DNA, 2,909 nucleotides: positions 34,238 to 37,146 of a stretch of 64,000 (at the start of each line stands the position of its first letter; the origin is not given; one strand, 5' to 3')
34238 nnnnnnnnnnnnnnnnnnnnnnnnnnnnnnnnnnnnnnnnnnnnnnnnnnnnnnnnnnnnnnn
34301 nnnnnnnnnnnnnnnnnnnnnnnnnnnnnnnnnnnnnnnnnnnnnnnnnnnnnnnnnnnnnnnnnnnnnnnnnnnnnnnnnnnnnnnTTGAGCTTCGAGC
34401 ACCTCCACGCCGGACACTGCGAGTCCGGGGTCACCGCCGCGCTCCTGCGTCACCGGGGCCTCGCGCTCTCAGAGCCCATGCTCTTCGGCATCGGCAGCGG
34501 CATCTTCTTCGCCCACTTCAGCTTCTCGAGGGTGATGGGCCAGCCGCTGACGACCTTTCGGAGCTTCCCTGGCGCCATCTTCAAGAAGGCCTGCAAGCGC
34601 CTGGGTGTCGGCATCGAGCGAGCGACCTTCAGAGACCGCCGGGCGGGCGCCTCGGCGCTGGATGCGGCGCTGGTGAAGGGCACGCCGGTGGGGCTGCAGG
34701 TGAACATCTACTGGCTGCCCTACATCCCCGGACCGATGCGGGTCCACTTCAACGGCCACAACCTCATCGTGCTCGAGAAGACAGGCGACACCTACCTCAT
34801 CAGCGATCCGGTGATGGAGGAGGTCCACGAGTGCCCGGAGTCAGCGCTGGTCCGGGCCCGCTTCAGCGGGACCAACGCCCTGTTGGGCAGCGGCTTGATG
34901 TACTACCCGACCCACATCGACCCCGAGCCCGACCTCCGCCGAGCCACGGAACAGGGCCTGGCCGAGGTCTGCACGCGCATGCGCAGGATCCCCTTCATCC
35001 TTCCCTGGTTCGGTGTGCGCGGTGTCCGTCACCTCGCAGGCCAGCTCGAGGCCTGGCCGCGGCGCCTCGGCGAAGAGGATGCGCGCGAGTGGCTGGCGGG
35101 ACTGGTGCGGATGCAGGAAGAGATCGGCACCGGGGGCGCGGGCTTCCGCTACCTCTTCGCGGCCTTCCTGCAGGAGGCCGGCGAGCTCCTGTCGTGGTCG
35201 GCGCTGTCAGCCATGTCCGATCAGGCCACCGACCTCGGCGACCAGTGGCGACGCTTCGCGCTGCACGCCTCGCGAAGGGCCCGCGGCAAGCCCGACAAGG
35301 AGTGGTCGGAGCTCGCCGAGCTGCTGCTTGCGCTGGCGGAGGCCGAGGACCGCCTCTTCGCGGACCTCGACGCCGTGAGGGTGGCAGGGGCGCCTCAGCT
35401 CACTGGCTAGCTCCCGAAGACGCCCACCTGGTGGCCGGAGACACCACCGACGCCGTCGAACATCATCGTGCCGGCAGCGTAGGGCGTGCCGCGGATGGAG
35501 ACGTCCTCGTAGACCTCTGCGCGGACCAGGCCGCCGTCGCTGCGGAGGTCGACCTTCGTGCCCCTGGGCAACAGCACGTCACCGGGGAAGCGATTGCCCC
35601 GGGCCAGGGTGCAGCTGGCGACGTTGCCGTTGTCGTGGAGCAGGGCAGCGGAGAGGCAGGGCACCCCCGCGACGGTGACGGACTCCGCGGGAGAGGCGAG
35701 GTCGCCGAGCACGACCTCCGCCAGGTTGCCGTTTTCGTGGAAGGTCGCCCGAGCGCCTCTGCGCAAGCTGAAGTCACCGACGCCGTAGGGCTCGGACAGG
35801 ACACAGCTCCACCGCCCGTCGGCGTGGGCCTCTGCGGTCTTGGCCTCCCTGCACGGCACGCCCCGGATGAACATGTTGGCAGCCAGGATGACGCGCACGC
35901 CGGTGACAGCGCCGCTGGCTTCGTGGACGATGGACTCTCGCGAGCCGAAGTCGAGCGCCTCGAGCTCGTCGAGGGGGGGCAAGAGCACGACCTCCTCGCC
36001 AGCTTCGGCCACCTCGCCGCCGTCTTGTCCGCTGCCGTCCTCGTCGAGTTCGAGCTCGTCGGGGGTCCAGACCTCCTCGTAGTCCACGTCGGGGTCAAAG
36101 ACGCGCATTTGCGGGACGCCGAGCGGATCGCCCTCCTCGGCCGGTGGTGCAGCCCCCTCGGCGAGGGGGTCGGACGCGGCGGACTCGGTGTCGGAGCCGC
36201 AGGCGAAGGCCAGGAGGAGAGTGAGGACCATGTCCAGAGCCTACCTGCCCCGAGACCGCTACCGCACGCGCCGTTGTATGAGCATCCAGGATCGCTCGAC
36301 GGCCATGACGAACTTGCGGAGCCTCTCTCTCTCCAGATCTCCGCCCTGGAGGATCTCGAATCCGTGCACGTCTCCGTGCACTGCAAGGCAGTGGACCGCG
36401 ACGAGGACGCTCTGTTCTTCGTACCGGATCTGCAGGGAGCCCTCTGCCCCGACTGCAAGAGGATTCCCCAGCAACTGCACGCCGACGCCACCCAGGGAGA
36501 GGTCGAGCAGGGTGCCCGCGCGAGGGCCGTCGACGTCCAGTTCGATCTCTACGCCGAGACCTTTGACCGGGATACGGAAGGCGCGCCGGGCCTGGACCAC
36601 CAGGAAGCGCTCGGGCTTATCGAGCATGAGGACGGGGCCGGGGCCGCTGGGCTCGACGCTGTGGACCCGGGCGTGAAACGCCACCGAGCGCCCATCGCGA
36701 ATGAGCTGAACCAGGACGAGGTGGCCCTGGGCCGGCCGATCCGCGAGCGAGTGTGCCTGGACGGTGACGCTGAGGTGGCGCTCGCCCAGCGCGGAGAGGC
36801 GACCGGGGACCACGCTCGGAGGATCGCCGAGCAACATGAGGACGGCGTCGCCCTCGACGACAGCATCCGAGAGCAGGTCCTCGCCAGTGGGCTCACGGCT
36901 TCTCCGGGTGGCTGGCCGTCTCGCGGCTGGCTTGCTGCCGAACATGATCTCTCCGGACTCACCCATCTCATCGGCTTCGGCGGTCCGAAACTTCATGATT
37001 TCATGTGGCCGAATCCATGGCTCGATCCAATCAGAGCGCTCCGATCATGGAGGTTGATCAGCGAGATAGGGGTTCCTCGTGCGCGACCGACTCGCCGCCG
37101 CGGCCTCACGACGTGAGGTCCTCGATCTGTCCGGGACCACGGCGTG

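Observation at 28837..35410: Eight-gene, translationally coupled DarA/DarB-type (dialkylresorcinol/cyclohexanedione) cluster expanded with its own KS/CLF pair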

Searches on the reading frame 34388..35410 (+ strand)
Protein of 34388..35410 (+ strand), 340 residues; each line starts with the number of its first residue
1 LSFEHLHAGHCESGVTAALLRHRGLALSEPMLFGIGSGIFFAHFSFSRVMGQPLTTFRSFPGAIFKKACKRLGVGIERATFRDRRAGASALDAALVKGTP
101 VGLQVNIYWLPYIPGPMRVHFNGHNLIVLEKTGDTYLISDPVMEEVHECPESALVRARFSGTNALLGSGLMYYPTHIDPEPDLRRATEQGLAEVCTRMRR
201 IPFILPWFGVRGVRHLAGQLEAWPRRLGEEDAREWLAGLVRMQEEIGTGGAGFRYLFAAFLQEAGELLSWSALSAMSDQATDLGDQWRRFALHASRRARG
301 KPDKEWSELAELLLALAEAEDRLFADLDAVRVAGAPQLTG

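Call 4: search_protein_families(library=ncbifam, proteins=[window:34388-35410:+], max_evalue=0.01)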
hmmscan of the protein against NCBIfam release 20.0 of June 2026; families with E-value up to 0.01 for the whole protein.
window:34388-35410:+ (340 aa): 1 family
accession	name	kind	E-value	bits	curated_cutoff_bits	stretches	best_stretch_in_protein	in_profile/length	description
NF053550.1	DarH_acyl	equivalog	7.7e-116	386.8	300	1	3-327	2-324/325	BtrH-related acyltransferase DarH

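Call 5: search_protein_families(library=pfam, proteins=[window:34388-35410:+], max_evalue=0.01)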
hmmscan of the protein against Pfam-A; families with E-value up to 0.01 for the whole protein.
window:34388-35410:+ (340 aa): 2 families
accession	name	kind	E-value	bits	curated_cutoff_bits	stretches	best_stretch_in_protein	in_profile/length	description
PF16169.10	DUF4872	-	4.1e-44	150.8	28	1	153-327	2-173/173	Domain of unknown function (DUF4872)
PF14399.12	BtrH_N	-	4.2e-44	150.5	29.7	1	10-141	1-134/134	Butirosin biosynthesis protein H, N-terminal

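Call 58: search_solved_structures(query=window:34388-35410:+, max_evalue=1, show_alignments=1)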
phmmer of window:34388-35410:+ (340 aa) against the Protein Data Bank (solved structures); distinct sequences matched with E-value up to 1: 1.
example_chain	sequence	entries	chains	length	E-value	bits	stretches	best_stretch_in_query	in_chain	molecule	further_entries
9lr9_C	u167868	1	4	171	0.48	12.7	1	57-111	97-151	Pre-histone-like nucleoprotein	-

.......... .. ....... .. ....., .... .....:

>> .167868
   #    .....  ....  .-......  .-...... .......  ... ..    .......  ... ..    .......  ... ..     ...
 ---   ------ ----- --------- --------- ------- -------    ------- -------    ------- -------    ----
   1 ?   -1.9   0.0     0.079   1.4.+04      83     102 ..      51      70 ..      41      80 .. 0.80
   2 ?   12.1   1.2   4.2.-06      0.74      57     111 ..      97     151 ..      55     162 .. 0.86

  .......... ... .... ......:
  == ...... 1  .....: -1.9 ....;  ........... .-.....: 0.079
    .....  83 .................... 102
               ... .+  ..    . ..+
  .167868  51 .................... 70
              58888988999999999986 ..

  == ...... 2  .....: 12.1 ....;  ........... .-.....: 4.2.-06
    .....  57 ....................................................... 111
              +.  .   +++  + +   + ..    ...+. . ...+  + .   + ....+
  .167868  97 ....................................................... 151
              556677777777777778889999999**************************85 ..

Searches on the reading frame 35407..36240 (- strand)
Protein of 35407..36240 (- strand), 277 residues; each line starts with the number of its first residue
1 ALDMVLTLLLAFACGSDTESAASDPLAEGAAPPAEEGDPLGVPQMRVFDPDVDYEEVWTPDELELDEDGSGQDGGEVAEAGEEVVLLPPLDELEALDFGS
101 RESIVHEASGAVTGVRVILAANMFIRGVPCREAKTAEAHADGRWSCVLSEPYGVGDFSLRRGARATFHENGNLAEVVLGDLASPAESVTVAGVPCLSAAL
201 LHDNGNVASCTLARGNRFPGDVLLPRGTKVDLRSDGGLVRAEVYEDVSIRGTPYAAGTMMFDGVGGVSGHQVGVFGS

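Call 37: search_protein_families(library=pfam, proteins=[window:35407-36240:-], max_evalue=0.001)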
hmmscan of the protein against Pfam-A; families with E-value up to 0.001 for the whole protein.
window:35407-36240:- (277 aa): 0 families

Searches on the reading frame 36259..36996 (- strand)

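Call 37: search_protein_families(library=pfam, proteins=[window:36259-36996:-], max_evalue=0.001)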
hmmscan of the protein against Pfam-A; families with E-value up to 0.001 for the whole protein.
window:36259-36996:- (245 aa): 1 family
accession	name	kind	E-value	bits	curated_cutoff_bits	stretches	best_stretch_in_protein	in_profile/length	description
PF07238.19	PilZ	-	7.9e-08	33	22.5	1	136-231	2-101/102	PilZ domain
